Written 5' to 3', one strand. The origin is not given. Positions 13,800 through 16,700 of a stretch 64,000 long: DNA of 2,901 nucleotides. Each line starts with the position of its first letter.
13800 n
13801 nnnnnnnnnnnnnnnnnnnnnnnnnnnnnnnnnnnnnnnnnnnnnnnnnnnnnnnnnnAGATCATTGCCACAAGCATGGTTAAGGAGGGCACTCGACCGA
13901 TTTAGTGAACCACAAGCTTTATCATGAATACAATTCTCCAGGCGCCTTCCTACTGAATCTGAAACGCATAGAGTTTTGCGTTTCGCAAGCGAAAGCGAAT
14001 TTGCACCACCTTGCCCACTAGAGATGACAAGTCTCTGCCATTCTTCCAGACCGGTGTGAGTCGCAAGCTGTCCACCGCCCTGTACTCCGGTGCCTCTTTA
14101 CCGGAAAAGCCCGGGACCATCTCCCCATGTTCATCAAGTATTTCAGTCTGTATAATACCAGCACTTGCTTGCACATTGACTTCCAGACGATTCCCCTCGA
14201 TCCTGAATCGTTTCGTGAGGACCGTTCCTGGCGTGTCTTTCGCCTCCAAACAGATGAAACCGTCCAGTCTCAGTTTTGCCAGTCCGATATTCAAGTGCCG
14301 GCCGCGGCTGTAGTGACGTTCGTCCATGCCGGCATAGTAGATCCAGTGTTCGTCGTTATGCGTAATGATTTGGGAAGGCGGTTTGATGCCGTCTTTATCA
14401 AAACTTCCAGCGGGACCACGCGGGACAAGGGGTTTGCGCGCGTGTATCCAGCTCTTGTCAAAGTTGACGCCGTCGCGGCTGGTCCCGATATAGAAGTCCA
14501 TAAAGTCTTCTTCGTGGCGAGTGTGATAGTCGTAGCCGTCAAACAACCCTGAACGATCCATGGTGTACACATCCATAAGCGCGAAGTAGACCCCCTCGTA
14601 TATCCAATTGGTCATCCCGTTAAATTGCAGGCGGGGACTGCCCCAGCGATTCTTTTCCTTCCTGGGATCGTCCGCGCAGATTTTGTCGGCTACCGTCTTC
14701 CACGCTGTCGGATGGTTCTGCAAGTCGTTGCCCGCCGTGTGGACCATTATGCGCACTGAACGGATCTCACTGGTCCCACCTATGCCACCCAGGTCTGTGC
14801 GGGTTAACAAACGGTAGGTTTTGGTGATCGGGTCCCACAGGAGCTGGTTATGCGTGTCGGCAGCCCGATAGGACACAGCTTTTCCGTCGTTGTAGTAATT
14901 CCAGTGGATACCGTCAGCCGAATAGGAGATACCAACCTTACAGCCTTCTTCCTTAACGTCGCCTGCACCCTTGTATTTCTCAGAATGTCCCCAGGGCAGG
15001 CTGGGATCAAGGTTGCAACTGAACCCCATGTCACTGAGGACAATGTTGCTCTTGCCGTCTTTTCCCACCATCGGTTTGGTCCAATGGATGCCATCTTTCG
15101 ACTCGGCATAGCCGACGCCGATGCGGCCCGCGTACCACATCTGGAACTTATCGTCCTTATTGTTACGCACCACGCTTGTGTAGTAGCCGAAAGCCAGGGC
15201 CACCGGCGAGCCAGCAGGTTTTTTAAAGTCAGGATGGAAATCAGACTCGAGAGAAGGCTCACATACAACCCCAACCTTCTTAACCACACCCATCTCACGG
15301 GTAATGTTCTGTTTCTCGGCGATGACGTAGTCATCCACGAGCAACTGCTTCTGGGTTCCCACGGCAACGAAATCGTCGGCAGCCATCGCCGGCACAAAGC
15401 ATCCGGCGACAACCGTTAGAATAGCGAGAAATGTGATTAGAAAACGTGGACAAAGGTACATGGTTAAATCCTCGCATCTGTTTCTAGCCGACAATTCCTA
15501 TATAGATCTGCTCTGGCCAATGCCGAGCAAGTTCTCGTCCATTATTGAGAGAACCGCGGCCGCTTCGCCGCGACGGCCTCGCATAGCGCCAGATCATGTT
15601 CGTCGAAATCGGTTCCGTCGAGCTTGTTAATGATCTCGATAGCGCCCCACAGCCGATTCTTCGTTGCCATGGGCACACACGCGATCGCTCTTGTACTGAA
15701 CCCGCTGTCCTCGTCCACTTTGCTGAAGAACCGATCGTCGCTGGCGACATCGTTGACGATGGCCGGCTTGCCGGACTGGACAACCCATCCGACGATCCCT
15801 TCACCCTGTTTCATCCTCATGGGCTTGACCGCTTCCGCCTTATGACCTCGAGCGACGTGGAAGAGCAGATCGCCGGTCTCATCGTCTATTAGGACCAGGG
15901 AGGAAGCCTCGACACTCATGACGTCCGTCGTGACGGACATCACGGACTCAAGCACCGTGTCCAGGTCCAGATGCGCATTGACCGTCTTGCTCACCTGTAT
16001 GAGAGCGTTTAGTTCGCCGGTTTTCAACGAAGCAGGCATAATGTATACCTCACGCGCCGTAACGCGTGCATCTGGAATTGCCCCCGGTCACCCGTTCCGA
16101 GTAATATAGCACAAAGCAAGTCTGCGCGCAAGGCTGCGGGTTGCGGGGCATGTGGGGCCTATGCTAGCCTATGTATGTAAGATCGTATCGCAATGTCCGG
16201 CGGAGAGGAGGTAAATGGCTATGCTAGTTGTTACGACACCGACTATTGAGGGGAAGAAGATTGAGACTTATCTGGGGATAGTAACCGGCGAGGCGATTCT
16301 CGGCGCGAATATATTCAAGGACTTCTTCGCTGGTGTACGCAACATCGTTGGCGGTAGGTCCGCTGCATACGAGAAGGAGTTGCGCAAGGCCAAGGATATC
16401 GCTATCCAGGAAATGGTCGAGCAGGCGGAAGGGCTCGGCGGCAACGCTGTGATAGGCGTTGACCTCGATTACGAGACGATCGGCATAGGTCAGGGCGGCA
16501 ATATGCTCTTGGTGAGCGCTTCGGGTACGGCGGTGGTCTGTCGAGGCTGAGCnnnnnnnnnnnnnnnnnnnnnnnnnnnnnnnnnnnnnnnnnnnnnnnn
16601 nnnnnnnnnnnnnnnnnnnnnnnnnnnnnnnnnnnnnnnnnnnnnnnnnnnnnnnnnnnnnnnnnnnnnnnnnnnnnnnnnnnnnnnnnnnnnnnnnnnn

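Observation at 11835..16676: Foreign two-gene cassette sits exactly at the novel junction of a ~0.8-1.1-kb segmental duplication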

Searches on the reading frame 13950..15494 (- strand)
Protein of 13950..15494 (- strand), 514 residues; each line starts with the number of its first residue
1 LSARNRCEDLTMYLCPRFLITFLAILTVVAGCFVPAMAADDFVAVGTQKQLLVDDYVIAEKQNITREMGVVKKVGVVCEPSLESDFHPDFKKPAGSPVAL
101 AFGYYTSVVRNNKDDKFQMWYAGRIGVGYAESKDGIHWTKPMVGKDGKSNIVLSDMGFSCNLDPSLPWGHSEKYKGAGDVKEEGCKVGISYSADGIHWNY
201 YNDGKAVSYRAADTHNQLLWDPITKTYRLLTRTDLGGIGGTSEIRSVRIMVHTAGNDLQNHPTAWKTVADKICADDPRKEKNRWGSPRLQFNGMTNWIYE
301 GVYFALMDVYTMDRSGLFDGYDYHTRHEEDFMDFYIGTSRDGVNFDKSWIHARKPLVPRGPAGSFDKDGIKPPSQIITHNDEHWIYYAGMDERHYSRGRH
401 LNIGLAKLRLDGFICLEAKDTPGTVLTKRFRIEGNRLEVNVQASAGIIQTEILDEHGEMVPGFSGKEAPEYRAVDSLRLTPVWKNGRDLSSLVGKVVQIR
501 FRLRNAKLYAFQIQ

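Call 5: search_protein_families(library=pfam, proteins=[window:13950-15494:-], max_evalue=0.01)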
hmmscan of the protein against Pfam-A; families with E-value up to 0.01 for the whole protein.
window:13950-15494:- (514 aa): 0 families

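Call 19: find_homologous_proteins(query=window:13950-15461:-, max_evalue=0.00001)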
Query window:13950-15461:- (503 aa): 1043 proteins with E <= 0.00001 among 8000 candidates; the best 120 are listed.
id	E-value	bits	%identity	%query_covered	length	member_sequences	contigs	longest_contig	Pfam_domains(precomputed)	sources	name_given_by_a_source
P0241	0.0e+0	1192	100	100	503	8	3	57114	-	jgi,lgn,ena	-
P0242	1.9e-253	860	72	98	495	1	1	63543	-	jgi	jgi:hypothetical protein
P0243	3.2e-252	856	72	99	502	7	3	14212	-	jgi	-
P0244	3.1e-249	846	71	97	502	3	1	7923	-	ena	-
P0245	1.0e-246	838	71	99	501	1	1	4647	-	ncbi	ncbi:MAG: hypothetical protein ACYSUX_08735 [Planctomycetota bacterium]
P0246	7.4e-246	835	73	94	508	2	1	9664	-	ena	-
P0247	4.3e-244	829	71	96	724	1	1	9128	PF06439.19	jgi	-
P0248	1.9e-242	824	71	95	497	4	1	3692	-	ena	-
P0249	3.2e-242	823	71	99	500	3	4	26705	-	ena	-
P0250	4.5e-242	823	69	100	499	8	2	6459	-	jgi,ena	-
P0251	6.4e-242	822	71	97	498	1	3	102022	-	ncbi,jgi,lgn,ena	-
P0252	2.0e-240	817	69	100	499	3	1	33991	-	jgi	jgi:hypothetical protein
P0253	9.8e-240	815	68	97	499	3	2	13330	-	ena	-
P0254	3.0e-239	813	70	97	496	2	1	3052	-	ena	-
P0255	8.5e-239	812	71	95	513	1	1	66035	-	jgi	jgi:hypothetical protein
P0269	3.2e-224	764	81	78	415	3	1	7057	-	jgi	-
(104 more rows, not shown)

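Call 21: find_encoding_contigs(protein=P0241, flank=10000, max_places=10)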
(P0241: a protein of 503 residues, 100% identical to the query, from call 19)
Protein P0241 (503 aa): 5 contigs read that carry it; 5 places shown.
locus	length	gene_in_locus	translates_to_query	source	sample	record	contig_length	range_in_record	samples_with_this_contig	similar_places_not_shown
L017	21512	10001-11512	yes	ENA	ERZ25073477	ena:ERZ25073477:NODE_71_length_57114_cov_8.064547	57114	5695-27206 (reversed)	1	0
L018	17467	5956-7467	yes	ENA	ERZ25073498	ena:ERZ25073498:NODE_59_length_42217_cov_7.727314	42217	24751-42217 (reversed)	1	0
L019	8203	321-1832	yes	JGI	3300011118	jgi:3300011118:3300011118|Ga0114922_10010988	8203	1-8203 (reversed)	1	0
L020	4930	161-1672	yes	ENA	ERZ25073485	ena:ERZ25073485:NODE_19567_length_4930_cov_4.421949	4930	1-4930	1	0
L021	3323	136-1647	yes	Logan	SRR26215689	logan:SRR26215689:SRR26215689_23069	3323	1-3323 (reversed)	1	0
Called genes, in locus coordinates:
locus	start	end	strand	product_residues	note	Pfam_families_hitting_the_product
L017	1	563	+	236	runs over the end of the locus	PF24481:CT398_CC, PF02591:Zn_ribbon_9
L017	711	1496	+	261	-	PF17848:Zn_ribbon_ACC, PF01039:Carboxyl_trans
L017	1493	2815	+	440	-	PF08245:Mur_ligase_M, PF02875:Mur_ligase_C, PF27239:FOL3_C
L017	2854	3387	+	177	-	PF04542:Sigma70_r2, PF04545:Sigma70_r4, PF08281:Sigma70_r4_2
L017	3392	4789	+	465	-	PF14257:DUF4349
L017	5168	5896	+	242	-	PF00814:TsaD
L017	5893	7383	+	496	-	PF04715:, PF00425:Chorismate_bind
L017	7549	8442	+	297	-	PF01063:Aminotran_4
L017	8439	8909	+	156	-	PF13302:Acetyltransf_3 (weak), PF00583:Acetyltransf_1, PF13673:Acetyltransf_10, PF13508:Acetyltransf_7, PF08445:FR47 (weak), PF13527:Acetyltransf_9 (weak)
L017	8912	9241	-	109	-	PF01906:YbjQ_1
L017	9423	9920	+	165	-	PF01590:GAF, PF13185:GAF_2, PF13492:GAF_3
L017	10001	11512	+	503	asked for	-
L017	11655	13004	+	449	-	PF24316:Tli3 (faint), PF25852:DUF6242_C (faint), PF13859:BNR_3, PF13088:BNR_2, PF02012:BNR (faint), PF15902:Sortilin-Vps10 (weak)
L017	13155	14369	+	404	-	PF01590:GAF, PF13185:GAF_2, PF13492:GAF_3, PF02518:HATPase_c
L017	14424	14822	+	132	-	PF00072:Response_reg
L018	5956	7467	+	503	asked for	-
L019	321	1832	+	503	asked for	-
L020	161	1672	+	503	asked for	-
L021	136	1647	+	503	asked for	-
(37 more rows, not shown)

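Call 35: find_encoding_contigs(protein=P0269, flank=8000, max_places=3)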
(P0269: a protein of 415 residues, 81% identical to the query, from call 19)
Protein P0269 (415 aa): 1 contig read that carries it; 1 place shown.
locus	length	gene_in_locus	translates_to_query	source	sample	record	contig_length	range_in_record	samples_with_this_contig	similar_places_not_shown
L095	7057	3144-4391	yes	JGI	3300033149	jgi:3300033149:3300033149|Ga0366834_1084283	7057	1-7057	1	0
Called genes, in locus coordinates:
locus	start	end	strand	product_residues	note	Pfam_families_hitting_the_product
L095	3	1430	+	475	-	?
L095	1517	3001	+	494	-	PF22847:Glyco_hydro_43_rel (faint)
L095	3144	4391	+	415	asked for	-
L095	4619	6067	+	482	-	PF00884:Sulfatase, PF01663:Phosphodiest (faint), PF16347:SGSH_C (weak)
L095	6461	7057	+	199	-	?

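Call 40: search_solved_structures(query=window:13950-15461:-, max_evalue=1)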
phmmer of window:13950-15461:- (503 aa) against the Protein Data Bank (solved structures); distinct sequences matched with E-value up to 1: 0.

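Call 41: search_protein_families(library=ncbifam, proteins=[window:13950-15461:-], max_evalue=0.01)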
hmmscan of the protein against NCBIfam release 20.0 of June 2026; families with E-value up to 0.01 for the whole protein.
window:13950-15461:- (503 aa): 0 families

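Call 44: search_protein_families(library=pfam, proteins=[window:13950-15461:-], max_evalue=10)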
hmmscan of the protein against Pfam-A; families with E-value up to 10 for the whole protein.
window:13950-15461:- (503 aa): 0 families

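Call 50: predict_structure(alignment_id=A2)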
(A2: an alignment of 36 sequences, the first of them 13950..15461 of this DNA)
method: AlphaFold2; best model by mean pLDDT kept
length: 503 residues; sequences in the alignment: 36
mean_pLDDT: 89.3   pTM: 0.88
mean pLDDT of the five models: 89.3, 88.4, 87.9, 87.0, 80.9
residues with pLDDT >= 90: 369; 70-90: 95; 50-70: 11; < 50: 28
segments of 3 or more residues with pLDDT < 50: 1-28
pLDDT, mean of each block of 10 residues (from residue 1): 36 42 44 92 95 97 97 90 89 96 97 93 98 94 93 95 91 82 96 86 91 96 70 89 96 94 91 90 95 96 79 87 96 95 97 95 94 97 88 96 96 97 95 94 95 89 84 86 97 97 95
secondary structure, 60 per line:
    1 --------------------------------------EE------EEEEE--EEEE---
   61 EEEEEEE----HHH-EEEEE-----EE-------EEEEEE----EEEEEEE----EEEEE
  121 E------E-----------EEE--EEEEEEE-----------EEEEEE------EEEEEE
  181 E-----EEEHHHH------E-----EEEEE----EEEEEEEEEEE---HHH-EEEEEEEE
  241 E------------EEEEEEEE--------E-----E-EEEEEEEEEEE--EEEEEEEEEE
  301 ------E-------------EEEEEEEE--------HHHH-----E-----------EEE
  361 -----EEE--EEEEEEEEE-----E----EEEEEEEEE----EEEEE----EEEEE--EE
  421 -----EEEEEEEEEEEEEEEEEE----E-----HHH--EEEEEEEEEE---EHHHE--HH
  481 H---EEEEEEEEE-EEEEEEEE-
elements in order: E47-51 E54-57 E61-67 E76-80 E95-100 E105-111 E116-121 E140-142 E145-151 E163-168 E175-181 E187-189 H190-193 E206-210 E215-225 E233-241 E254-261 E278-288 E291-300 E321-328 H337-340 E358-360 E366-368 E371-379 E390-398 E403-407 E412-416 E426-443 E459-468 E485-493 E495-502

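Call 54: fold_search(model_id=the predicted structure, library=pdb)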
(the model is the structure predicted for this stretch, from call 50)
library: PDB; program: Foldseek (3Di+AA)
matches with E <= 10: 892; with E <= 0.001: 125
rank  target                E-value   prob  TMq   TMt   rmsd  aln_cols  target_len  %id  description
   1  8hcj_A                2.1e-10  1.00  0.39  0.45  17.3       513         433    8  Structure of GH43 family enzyme, Xylan 1, 4 Beta- xylosidase from pseudopedobacter saltans (released 2023-11-15)
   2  8hcj_C                2.8e-10  1.00  0.40  0.46  17.7       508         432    8  Structure of GH43 family enzyme, Xylan 1, 4 Beta- xylosidase from pseudopedobacter saltans (released 2023-11-15)
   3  8ic1_A                3.5e-10  1.00  0.34  0.36  15.0       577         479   10  endo-alpha-D-arabinanase EndoMA1 D51N mutant from Microbacterium arabinogalactanolyticum in complex with arabinooligos (released 2023-08-16)
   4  6n1b_A                3.8e-10  1.00  0.42  0.53   7.7       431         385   13  Crystal structure of an N-acetylgalactosamine deacetylase from F. plautii in complex with blood group B trisaccharide (released 2019-06-12)
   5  3nqh                  4.0e-10  1.00  0.34  0.38  20.9       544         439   10  Crystal structure of a glycosyl hydrolase (BT_2959) from BACTEROIDES THETAIOTAOMICRON VPI-5482 at 2.11 A resolution (released 2010-07-28)
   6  8hhv_A                4.0e-10  1.00  0.34  0.36  16.1       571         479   12  endo-alpha-D-arabinanase EndoMA1 from Microbacterium arabinogalactanolyticum (released 2023-08-16)
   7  6n1a                  1.1e-09  1.00  0.43  0.54   7.1       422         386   14  Crystal structure of an N-acetylgalactosamine deacetylase from F. plautii (released 2019-06-12)
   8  5mui_A                5.8e-09  1.00  0.41  0.57   6.5       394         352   14  Glycoside hydrolase BT_0996 (released 2017-03-22)
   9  7vco                  8.3e-09  1.00  0.37  0.38  18.6       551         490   10  Frischella perrara beta-fructofuranosidase (released 2022-03-09)
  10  9no3_A                1.1e-08  1.00  0.35  0.37  15.5       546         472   10  The bifunctional arabinofuranosidase/xylosidase from metagenome of Pseudacanthotermes militaris. (released 2025-10-08)
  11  7bwb                  3.1e-08  1.00  0.34  0.36  16.6       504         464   12  Bombyx mori GH32 beta-fructofuranosidase BmSUC1 (released 2020-11-04)
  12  9no3_B                4.1e-08  1.00  0.34  0.33  15.6       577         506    9  The bifunctional arabinofuranosidase/xylosidase from metagenome of Pseudacanthotermes militaris. (released 2025-10-08)
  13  3pig_A                4.3e-08  1.00  0.36  0.35  18.8       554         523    8  beta-fructofuranosidase from Bifidobacterium longum (released 2011-04-27)
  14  9no3_D                4.6e-08  1.00  0.34  0.36  15.2       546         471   10  The bifunctional arabinofuranosidase/xylosidase from metagenome of Pseudacanthotermes militaris. (released 2025-10-08)
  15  6j0t_A                6.0e-08  1.00  0.35  0.35  18.5       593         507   10  The crystal structure of exoinulinase INU1 (released 2020-01-01)
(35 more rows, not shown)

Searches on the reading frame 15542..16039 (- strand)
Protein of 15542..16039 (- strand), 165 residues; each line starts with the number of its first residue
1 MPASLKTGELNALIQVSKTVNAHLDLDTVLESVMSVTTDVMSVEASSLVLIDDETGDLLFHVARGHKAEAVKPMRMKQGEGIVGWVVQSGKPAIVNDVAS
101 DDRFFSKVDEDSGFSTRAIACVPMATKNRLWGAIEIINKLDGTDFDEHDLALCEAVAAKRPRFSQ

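Call 5: search_protein_families(library=pfam, proteins=[window:15542-16039:-], max_evalue=0.01)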
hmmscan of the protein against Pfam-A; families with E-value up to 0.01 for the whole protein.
window:15542-16039:- (165 aa): 3 families
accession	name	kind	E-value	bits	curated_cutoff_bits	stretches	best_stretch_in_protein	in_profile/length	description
PF01590.32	GAF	-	2.9e-18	67.1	22.4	1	25-158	1-127/133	GAF domain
PF13185.12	GAF_2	-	1.6e-15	58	28.6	1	24-158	2-129/136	GAF domain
PF13492.12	GAF_3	-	1e-09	39.3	27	1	25-158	1-121/129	GAF domain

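Call 9: find_encoding_contigs(protein=window:15542-16039:-, flank=10000, max_places=10)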
Protein window:15542-16039:- (165 aa): 15 contigs read that carry it; 6 places shown.
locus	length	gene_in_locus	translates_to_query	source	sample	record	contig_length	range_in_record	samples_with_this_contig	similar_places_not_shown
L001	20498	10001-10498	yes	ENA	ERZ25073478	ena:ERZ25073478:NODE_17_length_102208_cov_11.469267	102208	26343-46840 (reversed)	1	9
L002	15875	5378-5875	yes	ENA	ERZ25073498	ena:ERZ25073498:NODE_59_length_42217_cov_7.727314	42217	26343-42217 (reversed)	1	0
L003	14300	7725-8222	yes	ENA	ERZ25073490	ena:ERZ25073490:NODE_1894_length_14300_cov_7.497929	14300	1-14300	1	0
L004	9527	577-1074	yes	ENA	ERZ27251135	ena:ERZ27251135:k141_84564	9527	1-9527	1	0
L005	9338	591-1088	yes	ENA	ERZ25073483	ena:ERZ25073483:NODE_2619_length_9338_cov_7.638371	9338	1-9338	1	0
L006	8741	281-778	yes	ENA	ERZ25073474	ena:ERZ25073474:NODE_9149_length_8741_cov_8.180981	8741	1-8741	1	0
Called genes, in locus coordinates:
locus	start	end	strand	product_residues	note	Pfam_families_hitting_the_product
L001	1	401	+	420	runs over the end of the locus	PF00330:Aconitase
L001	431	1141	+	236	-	PF24481:CT398_CC, PF02591:Zn_ribbon_9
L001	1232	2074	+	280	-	PF17848:Zn_ribbon_ACC, PF01039:Carboxyl_trans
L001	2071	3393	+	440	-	PF08245:Mur_ligase_M, PF02875:Mur_ligase_C, PF27239:FOL3_C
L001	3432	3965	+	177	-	PF04542:Sigma70_r2, PF04545:Sigma70_r4, PF08281:Sigma70_r4_2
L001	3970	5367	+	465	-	PF14257:DUF4349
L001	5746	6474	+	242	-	PF00814:TsaD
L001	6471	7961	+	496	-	PF04715:, PF00425:Chorismate_bind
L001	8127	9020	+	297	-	PF01063:Aminotran_4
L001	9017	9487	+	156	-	PF13302:Acetyltransf_3 (weak), PF00583:Acetyltransf_1, PF13673:Acetyltransf_10, PF13508:Acetyltransf_7, PF08445:FR47 (weak), PF13527:Acetyltransf_9 (weak)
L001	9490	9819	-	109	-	PF01906:YbjQ_1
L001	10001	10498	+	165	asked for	PF01590:GAF, PF13185:GAF_2, PF13492:GAF_3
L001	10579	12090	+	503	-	-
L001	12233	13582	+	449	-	PF24316:Tli3 (faint), PF25852:DUF6242_C (faint), PF13859:BNR_3, PF13088:BNR_2, PF02012:BNR (faint), PF15902:Sortilin-Vps10 (weak)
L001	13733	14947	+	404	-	PF01590:GAF, PF13185:GAF_2, PF13492:GAF_3, PF02518:HATPase_c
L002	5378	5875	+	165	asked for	PF01590:GAF, PF13185:GAF_2, PF13492:GAF_3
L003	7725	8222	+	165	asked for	PF01590:GAF, PF13185:GAF_2, PF13492:GAF_3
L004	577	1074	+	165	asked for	PF01590:GAF, PF13185:GAF_2, PF13492:GAF_3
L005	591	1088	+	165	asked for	PF01590:GAF, PF13185:GAF_2, PF13492:GAF_3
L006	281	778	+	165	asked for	PF01590:GAF, PF13185:GAF_2, PF13492:GAF_3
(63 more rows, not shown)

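Call 41: search_protein_families(library=ncbifam, proteins=[window:15542-16039:-], max_evalue=0.01)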
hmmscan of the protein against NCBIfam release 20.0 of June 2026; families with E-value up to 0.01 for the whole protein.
window:15542-16039:- (165 aa): 3 families
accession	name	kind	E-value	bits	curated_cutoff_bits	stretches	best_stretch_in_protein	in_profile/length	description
TIGR01817.1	nifA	equivalog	5.6e-15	55.1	528.85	1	9-157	3-149/534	nif-specific transcriptional activator NifA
NF008283.0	PRK11061.1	equivalog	3.7e-07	28.8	583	1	13-151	5-141/748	phosphoenolpyruvate--protein phosphotransferase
NF038250.1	nitrate_NreA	equivalog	0.00014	21.6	175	1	60-134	38-114/142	nitrate respiration regulation accessory nitrate sensor NreA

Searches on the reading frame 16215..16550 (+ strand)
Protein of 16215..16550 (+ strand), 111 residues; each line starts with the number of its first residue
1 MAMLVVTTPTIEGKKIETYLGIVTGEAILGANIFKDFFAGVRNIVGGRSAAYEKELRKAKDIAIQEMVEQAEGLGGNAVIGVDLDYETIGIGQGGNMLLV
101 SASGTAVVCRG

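Call 5: search_protein_families(library=pfam, proteins=[window:16215-16550:+], max_evalue=0.01)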
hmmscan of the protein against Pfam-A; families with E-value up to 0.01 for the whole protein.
window:16215-16550:+ (111 aa): 2 families
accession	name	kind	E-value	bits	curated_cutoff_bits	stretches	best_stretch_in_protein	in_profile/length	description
PF01906.23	YbjQ_1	-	2.6e-39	134.4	23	1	3-108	1-102/103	Putative heavy-metal-binding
PF23025.1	YbjQ_2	-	0.00015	22.4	29.1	1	63-109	60-101/103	C2 domain-containing protein 5, YbjQ-like domain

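Call 41: search_protein_families(library=ncbifam, proteins=[window:16215-16550:+], max_evalue=0.01)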
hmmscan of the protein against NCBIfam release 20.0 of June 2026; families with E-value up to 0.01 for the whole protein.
window:16215-16550:+ (111 aa): 5 families
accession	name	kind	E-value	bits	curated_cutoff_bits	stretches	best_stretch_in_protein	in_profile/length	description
NF002776.0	PRK02877.1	equivalog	1.5e-49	166.6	160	1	3-110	1-106/107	hypothetical protein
NF002224.0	PRK01119.1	equivalog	3.3e-36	123.6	169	1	3-109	1-105/110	putative heavy metal-binding protein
NF009496.0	PRK12856.1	subfamily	8.5e-33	112.7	177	1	3-107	1-101/103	hypothetical protein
NF009495.0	PRK12855.1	subfamily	3.4e-32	110.8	180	1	3-107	1-101/103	hypothetical protein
NF002989.0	PRK03732.1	equivalog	1.1e-14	54.5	181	1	3-109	8-110/114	hypothetical protein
